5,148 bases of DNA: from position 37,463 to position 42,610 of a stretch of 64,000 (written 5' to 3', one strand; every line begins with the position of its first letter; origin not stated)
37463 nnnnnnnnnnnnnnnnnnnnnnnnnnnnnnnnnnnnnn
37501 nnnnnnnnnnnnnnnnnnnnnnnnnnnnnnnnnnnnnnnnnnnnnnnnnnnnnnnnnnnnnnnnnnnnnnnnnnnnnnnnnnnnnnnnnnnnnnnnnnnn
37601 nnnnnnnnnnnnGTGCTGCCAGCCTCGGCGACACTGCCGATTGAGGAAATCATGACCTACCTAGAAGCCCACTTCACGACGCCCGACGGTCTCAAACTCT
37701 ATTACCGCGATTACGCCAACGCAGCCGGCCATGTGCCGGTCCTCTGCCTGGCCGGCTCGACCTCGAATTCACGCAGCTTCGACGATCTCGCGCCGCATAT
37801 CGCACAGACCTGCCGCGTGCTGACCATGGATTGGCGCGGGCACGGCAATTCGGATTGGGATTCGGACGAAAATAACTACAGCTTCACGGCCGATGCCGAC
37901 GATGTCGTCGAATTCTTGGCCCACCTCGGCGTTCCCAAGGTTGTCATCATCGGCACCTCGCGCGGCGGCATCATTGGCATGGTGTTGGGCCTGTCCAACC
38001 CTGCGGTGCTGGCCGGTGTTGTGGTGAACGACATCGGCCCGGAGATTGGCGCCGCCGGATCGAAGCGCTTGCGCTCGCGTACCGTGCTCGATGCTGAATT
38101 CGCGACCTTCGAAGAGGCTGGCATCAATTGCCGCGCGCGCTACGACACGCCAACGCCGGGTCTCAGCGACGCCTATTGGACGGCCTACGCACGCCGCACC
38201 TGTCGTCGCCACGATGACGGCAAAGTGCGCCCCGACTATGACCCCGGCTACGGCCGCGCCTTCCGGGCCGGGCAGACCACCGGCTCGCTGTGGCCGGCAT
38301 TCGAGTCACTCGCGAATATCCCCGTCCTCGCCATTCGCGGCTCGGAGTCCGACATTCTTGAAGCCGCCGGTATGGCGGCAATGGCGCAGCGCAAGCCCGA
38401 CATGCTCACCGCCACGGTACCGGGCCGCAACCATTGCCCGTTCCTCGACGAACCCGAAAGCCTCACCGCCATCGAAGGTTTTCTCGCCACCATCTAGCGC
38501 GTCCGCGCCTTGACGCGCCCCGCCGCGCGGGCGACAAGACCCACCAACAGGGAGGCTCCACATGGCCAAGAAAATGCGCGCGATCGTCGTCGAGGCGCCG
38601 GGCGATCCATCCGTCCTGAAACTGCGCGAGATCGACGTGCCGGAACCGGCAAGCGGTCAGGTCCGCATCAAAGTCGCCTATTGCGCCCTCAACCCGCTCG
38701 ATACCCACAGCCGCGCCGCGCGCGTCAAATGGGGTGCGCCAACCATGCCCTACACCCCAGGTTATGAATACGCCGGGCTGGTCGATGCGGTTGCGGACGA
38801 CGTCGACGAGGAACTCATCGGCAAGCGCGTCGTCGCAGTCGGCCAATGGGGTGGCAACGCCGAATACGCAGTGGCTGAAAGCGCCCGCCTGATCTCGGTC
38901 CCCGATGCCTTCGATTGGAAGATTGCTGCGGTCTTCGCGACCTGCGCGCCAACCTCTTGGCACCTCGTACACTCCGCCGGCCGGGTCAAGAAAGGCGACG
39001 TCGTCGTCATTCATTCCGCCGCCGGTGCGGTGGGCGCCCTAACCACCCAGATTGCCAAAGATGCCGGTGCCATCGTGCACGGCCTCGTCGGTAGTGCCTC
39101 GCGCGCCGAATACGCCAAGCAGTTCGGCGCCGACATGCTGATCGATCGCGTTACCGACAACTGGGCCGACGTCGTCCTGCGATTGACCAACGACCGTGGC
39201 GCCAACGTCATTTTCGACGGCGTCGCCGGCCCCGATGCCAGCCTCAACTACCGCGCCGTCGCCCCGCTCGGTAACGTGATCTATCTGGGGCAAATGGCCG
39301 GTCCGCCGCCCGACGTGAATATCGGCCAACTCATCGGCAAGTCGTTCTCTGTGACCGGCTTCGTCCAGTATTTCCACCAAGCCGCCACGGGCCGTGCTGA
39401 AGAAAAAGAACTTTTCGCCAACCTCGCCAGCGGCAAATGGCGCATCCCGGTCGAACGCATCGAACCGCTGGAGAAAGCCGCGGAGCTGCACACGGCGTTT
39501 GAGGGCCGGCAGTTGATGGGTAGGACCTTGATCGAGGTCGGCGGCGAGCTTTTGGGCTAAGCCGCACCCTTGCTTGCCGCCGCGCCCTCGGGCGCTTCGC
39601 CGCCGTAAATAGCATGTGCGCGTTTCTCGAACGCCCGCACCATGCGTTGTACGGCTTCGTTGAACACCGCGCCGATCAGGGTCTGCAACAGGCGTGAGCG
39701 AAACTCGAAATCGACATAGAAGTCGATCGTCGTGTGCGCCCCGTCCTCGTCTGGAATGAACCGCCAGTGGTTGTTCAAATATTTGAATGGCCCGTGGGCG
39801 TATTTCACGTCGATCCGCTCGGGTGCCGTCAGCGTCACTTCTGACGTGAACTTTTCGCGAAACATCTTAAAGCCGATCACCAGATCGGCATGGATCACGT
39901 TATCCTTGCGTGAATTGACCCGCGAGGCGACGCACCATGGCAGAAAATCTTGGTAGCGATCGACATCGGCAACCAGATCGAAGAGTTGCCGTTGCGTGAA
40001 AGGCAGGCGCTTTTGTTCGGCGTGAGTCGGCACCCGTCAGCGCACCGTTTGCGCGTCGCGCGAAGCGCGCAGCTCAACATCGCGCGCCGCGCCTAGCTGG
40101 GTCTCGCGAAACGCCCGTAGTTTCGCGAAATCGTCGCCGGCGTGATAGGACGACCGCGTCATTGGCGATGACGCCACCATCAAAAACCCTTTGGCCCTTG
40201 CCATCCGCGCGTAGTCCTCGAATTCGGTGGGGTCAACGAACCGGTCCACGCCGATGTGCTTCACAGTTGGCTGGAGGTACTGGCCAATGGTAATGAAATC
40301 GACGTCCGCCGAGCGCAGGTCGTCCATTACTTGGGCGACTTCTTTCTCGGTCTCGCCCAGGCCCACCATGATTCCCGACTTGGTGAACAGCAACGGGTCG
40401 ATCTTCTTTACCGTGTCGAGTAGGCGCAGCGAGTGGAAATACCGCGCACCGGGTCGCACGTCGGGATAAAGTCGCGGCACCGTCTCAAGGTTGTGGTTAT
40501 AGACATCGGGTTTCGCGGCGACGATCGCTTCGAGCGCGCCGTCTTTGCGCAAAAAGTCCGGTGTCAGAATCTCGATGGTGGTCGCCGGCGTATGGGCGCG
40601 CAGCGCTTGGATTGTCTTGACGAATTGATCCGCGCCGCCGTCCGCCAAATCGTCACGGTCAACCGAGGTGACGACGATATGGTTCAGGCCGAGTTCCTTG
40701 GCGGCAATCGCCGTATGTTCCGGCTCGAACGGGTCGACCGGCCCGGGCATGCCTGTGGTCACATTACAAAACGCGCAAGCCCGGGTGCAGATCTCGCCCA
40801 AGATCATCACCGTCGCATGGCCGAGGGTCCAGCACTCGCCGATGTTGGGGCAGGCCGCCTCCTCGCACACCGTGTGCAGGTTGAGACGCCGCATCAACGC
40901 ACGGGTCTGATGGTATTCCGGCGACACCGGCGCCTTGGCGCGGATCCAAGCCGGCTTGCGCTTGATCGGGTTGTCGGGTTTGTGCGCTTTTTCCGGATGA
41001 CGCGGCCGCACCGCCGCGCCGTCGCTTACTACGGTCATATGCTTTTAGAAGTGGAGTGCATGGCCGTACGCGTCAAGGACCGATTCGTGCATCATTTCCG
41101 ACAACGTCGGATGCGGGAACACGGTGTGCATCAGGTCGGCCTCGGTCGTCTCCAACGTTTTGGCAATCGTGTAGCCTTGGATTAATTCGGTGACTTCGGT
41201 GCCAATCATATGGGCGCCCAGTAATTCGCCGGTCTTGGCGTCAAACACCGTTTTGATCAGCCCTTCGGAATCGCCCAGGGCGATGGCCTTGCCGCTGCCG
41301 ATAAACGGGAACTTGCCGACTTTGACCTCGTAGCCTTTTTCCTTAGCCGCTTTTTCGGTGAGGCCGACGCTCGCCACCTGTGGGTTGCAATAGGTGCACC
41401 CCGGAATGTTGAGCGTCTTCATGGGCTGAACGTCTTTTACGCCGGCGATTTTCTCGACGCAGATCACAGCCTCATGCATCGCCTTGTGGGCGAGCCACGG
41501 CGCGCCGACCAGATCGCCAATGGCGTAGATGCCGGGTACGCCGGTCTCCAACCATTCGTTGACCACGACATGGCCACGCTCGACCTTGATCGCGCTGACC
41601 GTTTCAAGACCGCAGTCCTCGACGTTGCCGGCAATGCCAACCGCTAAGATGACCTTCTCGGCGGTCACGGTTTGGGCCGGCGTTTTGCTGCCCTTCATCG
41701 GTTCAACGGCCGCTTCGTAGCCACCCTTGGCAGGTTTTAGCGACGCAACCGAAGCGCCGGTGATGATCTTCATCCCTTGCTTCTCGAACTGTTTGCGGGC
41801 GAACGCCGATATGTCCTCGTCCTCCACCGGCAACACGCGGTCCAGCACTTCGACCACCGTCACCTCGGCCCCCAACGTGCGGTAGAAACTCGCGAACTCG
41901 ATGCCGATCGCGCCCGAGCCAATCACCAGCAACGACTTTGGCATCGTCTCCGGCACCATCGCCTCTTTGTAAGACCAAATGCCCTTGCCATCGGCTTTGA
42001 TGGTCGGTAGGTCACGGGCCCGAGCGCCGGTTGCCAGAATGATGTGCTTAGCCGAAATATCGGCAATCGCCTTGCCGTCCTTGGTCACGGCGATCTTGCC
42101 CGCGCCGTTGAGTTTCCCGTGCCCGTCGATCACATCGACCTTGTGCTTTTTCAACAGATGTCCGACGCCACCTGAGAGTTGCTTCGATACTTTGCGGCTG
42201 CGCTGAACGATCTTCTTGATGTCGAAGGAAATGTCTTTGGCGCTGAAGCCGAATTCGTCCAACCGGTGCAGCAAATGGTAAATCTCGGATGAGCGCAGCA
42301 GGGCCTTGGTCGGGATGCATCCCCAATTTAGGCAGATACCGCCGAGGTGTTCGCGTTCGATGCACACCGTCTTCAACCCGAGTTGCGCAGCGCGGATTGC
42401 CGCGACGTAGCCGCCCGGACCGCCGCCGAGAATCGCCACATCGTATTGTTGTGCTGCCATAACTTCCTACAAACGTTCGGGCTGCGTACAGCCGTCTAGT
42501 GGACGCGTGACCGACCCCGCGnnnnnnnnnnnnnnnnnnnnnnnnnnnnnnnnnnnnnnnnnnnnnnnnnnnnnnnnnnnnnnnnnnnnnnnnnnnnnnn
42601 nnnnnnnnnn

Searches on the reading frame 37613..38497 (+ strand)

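Call 46: search_protein_families(library=pfam, proteins=[window:37613-38497:+], max_evalue=0.00001)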
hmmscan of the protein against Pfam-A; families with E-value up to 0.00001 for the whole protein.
window:37613-38497:+ (294 aa): 3 families
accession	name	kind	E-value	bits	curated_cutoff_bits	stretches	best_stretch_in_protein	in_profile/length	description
PF12697.13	Abhydrolase_6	-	8.8e-22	79.3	26.3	1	43-283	1-213/217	Alpha/beta hydrolase family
PF00561.26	Abhydrolase_1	-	3.4e-21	76.5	25.8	1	42-281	2-245/245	alpha/beta hydrolase fold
PF12146.15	Hydrolase_4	-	2.1e-08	34.2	27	1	43-138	7-106/239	Serine aminopeptidase, S33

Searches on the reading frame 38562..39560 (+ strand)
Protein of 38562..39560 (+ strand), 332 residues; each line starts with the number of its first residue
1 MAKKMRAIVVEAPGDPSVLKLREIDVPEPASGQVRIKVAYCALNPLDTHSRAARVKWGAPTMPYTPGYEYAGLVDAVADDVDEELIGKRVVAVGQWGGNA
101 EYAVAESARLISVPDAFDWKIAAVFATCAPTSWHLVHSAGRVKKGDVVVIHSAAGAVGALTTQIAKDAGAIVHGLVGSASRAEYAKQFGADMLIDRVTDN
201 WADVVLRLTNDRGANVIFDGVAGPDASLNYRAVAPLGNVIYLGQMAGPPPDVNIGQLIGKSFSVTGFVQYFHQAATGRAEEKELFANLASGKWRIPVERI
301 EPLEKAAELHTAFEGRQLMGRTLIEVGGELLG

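Call 46: search_protein_families(library=pfam, proteins=[window:38562-39560:+], max_evalue=0.00001)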
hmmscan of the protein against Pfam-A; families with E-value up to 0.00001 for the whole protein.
window:38562-39560:+ (332 aa): 3 families
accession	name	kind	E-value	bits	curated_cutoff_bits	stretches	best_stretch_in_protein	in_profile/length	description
PF00107.32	ADH_zinc_N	-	5.8e-21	75.2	31.8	1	156-271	1-116/129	Zinc-binding dehydrogenase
PF08240.17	ADH_N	-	2e-13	50.9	23.5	1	31-115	2-104/104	Alcohol dehydrogenase GroES-like domain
PF13602.12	ADH_zinc_N_2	-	5.1e-09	37.6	27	1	189-322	2-132/134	Zinc-binding dehydrogenase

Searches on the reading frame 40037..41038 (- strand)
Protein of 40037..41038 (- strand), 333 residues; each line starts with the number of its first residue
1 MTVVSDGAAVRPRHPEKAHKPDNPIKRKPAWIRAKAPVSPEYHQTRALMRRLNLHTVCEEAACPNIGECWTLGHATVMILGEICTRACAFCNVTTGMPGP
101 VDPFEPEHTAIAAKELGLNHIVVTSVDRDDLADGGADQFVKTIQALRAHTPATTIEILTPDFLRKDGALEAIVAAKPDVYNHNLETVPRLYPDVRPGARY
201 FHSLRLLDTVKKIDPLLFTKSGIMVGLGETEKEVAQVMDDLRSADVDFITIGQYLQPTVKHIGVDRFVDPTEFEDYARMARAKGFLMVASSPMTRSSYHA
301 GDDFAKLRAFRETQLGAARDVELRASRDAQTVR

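Call 46: search_protein_families(library=pfam, proteins=[window:40037-41038:-], max_evalue=0.00001)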
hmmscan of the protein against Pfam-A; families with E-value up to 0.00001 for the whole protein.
window:40037-41038:- (333 aa): 2 families
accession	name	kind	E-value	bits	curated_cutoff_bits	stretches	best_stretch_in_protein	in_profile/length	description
PF04055.27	Radical_SAM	-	2.5e-18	67.2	29.5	1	78-241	1-166/166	Radical SAM superfamily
PF16881.10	LIAS_N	-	8.5e-10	39.4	27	1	18-63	51-96/96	N-terminal domain of lipoyl synthase of Radical_SAM family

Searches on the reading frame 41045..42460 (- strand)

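Call 46: search_protein_families(library=pfam, proteins=[window:41045-42460:-], max_evalue=0.00001)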
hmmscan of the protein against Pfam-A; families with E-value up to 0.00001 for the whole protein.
window:41045-42460:- (471 aa): 8 families
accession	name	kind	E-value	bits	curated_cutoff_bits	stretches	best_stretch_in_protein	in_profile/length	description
PF07992.20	Pyr_redox_2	-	6.5e-64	216.6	26.1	1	6-331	1-291/291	Pyridine nucleotide-disulphide oxidoreductase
PF02852.28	Pyr_redox_dim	-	3.6e-37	127.4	25.3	1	352-460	1-109/110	Pyridine nucleotide-disulphide oxidoreductase, dimerisation domain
PF00070.33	Pyr_redox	-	1.1e-22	80.7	22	1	177-246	2-71/82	Pyridine nucleotide-disulphide oxidoreductase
PF13738.12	Pyr_redox_3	-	9.4e-13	48.5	30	1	134-315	122-305/305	Pyridine nucleotide-disulphide oxidoreductase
PF12831.13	FAD_oxidored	-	8.8e-08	32.3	27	1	7-42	1-37/416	FAD dependent oxidoreductase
PF01266.30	DAO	-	4.5e-06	26.9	27.9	0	222-300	156-230/353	FAD dependent oxidoreductase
PF01134.28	GIDA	-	7e-06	25.8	22.1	0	7-76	1-68/391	Glucose inhibited division protein A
PF13450.12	NAD_binding_8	-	7.3e-06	26.6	21.9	0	10-43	1-35/68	NAD(P)-binding Rossmann-like domain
